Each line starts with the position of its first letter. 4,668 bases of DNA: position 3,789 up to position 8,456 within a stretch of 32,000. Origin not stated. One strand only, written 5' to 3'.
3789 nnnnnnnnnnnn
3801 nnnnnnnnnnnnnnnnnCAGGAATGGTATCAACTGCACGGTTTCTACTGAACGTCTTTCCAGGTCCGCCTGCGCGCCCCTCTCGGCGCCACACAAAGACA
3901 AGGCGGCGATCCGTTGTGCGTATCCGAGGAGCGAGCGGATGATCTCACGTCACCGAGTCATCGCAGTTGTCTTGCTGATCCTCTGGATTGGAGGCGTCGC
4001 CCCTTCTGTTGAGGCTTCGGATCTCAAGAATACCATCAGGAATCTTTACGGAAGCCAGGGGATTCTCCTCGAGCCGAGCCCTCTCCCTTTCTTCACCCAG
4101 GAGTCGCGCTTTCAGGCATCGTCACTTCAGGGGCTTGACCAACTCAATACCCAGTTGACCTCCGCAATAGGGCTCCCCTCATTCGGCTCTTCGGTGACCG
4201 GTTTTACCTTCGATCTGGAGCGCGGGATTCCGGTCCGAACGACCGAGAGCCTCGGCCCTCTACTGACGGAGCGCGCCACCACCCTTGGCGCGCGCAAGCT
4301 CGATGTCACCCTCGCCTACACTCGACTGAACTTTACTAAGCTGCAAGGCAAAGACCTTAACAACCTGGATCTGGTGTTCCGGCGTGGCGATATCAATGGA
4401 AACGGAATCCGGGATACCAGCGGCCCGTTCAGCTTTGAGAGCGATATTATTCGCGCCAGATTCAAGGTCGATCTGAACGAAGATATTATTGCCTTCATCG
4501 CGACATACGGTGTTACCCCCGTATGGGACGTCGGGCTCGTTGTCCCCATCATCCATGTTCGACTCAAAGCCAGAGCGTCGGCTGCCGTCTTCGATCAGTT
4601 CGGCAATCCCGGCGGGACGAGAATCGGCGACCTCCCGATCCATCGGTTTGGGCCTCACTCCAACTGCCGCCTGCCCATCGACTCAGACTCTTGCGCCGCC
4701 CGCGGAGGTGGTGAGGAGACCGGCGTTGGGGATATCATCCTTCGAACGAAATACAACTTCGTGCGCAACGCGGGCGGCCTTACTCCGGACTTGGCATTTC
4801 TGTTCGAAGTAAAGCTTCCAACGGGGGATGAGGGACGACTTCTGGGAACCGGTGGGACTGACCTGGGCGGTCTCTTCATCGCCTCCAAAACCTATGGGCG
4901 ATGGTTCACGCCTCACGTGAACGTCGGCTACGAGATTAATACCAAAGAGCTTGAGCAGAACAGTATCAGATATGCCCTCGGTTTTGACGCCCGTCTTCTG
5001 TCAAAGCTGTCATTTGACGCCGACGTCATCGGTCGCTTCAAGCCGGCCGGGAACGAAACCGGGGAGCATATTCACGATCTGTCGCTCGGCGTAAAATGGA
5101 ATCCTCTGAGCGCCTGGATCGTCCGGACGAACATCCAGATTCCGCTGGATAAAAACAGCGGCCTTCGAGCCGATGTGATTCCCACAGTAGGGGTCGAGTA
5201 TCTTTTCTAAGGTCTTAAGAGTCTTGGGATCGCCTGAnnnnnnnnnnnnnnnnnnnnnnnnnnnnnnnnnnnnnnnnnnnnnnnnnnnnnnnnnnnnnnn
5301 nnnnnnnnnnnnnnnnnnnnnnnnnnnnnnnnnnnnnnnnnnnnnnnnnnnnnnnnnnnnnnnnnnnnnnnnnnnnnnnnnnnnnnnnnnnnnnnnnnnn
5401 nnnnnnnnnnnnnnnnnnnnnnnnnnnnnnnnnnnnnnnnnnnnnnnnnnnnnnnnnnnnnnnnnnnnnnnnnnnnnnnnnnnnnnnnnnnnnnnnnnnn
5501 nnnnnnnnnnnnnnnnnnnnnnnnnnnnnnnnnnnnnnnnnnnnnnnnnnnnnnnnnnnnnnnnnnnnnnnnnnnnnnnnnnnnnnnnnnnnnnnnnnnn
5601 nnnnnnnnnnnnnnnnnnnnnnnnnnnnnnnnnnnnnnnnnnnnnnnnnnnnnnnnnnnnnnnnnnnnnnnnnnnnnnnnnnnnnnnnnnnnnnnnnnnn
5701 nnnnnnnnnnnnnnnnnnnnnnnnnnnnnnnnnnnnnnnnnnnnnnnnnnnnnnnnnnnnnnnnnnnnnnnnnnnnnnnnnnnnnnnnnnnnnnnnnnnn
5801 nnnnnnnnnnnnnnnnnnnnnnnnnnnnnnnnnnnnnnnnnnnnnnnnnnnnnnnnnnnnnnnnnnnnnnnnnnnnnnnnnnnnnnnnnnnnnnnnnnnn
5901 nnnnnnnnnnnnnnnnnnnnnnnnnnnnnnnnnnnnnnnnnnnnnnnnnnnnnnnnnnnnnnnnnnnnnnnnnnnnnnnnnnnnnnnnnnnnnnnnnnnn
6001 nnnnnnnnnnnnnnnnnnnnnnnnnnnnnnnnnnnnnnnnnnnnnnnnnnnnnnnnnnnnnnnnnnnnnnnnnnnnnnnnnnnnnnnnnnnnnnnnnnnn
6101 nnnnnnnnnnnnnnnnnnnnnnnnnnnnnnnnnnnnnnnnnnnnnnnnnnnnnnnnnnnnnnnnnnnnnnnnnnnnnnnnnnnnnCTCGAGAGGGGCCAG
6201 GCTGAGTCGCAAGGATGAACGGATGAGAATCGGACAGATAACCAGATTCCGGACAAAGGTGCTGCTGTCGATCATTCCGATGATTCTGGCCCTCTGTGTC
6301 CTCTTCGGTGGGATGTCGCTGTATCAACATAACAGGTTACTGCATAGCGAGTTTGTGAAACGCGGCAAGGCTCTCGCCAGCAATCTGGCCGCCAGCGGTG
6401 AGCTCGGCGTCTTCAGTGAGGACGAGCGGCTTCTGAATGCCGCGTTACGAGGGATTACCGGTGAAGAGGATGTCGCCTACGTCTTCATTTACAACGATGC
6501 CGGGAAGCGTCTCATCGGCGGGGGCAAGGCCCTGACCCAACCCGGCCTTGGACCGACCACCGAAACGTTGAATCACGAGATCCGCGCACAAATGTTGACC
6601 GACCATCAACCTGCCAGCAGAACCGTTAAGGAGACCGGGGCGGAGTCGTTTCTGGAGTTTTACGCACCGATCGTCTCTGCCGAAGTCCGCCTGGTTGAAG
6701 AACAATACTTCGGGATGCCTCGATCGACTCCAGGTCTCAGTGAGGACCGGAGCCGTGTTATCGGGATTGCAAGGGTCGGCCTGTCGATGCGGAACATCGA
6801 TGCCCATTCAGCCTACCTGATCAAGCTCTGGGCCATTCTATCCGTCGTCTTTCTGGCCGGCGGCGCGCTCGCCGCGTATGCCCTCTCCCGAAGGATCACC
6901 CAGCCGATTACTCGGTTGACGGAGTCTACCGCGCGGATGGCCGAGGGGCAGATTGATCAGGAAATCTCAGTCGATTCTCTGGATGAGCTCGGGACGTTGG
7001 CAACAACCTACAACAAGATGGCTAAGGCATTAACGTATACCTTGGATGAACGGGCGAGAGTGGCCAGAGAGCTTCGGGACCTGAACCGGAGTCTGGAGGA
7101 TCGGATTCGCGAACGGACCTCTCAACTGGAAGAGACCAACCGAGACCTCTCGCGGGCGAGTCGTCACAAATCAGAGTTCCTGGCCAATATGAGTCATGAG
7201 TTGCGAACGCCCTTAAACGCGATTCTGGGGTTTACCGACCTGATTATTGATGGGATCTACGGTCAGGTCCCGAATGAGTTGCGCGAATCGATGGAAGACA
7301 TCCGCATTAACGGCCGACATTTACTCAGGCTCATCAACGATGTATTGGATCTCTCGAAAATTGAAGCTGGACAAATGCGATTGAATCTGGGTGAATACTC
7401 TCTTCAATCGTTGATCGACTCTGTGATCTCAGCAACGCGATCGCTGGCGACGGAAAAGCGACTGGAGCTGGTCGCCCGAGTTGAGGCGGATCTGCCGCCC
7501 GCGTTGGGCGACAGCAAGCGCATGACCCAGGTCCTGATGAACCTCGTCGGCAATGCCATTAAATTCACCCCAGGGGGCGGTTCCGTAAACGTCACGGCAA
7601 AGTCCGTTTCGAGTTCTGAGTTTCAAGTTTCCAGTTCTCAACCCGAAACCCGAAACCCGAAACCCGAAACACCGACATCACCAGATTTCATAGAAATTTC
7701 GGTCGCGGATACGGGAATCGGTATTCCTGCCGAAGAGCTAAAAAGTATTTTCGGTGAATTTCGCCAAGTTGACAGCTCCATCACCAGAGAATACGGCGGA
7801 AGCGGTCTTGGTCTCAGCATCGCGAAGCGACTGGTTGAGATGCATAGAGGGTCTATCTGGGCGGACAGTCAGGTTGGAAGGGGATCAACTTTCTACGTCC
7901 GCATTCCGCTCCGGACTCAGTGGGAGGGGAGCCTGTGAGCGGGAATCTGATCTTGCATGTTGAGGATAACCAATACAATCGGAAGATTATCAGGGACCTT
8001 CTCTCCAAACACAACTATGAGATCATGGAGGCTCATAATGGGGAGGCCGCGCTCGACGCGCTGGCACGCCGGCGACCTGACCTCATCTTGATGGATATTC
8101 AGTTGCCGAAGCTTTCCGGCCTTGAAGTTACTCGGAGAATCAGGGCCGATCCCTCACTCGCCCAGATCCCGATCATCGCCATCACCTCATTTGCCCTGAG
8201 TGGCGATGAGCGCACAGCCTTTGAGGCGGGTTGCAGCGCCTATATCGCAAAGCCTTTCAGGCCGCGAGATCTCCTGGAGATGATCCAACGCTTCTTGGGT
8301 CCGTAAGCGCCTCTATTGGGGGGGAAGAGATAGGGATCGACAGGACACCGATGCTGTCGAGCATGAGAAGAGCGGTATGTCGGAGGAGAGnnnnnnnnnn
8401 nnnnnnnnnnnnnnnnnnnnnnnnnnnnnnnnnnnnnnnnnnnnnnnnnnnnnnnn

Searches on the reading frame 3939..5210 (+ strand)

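Call 9: search_protein_families(library=pfam, proteins=[window:3939-5210:+], max_evalue=0.01)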
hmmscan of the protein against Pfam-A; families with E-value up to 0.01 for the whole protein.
window:3939-5210:+ (423 aa): 1 family
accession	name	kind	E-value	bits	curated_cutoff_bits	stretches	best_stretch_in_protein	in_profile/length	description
PF13557.12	Phenol_MetA_deg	-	1.1e-08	35.8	22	1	175-337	16-147/242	Putative MetA-pathway of phenol degradation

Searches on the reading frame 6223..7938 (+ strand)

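Call 9: search_protein_families(library=pfam, proteins=[window:6223-7938:+], max_evalue=0.01)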
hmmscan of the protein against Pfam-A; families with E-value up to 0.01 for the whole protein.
window:6223-7938:+ (571 aa): 4 families
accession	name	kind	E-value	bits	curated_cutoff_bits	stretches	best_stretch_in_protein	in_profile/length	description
PF02518.31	HATPase_c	-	1.2e-28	100.2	26.4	1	429-564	1-110/111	Histidine kinase-, DNA gyrase B-, and HSP90-like ATPase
PF00512.31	HisKA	-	1.6e-20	73.4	26.9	1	316-383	2-66/66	His Kinase A (phospho-acceptor) domain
PF00672.30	HAMP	-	9.8e-14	51.9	25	1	221-270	2-51/53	HAMP domain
PF17203.10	sCache_3_2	-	0.00097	19.7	28.4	0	40-154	6-115/140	Single cache domain 3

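Call 76: search_protein_families(library=ncbifam, proteins=[window:6223-7938:+], max_evalue=0.01)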
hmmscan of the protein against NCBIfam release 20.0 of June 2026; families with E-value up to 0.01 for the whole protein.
window:6223-7938:+ (571 aa): 89 families (the best 25 are shown)
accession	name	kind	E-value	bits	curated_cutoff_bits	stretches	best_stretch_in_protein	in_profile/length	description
NF008318.0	PRK11107.1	equivalog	1e-80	272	890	1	116-565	101-520/920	two-component sensor histidine kinase BarA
TIGR02956.1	TMAO_torS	equivalog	2.4e-69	234.5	676.5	1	223-564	354-683/967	TMAO reductase system sensor histidine kinase/response regulator TorS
NF045901.1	HisKinLetSLeg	equivalog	9.8e-69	232.3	1650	1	14-563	8-518/906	two-component system sensor histidine kinase LetS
NF033092.0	HK_WalK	equivalog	2.1e-65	221.5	725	2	311-562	367-593/594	cell wall metabolism sensor histidine kinase WalK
NF046044.1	PnpS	equivalog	1.7e-63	214.9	400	1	310-562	164-390/390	two-component system histidine kinase PnpS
NF041947.1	LuxQ_Vibrio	equivalog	5.6e-61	206.5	1200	1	301-566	457-699/843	quorum-sensing autoinducer 2 sensor kinase/phosphatase LuxQ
NF011874.0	PRK15347.1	equivalog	1.1e-60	205.8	852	2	183-461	283-540/921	two component system sensor kinase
NF038297.2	hybrid_HK_HrmK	equivalog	1.1e-59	202.7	725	2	294-457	213-375/607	hybrid histidine kinase/response regulator HrmK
NF047874.1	MASE3_PAS_HK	subfamily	1.6e-58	199.1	560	2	488-565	550-627/655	MASE3 domain-containing sensor histidine kinase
NF045911.1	TCSHisKinNblS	equivalog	8e-54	183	1000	2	280-561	349-618/621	two-component system sensor histidine kinase NblS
NF047465.1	hybrid_HK_LvrA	exception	1.1e-48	165.9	1200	2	281-461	164-344/819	hybrid histidine kinase/response regulator LvrA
NF008099.0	PRK10841.1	equivalog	1.1e-48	165.7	920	2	301-455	455-607/949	two-component system sensor histidine kinase RcsC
NF012163.2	BaeS_SmeS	equivalog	1.4e-48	166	500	3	292-464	216-383/457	sensor histidine kinase efflux regulator BaeS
TIGR02966.1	phoR_proteo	equivalog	2.3e-48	164.9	334.2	2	308-464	103-260/333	phosphate regulon sensor histidine kinase PhoR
NF040691.1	MtrAB_MtrB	equivalog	1.3e-46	159.7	450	3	295-459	250-412/507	MtrAB system histidine kinase MtrB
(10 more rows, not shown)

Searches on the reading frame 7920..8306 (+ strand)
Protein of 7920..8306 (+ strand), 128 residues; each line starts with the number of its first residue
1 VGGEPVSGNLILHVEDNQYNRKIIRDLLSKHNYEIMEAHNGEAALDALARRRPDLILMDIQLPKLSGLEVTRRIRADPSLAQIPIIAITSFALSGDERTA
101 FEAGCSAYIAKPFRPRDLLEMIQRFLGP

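Call 9: search_protein_families(library=pfam, proteins=[window:7920-8306:+], max_evalue=0.01)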
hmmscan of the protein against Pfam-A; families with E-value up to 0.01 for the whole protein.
window:7920-8306:+ (128 aa): 2 families
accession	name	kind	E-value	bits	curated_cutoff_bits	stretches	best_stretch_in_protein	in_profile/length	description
PF00072.30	Response_reg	-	3.4e-29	101.7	30.2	1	11-123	1-111/111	Response regulator receiver domain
PF23198.2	PDE8A_N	-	0.00034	21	29.6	1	11-95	15-98/147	PDE8A-like, N-terminal domain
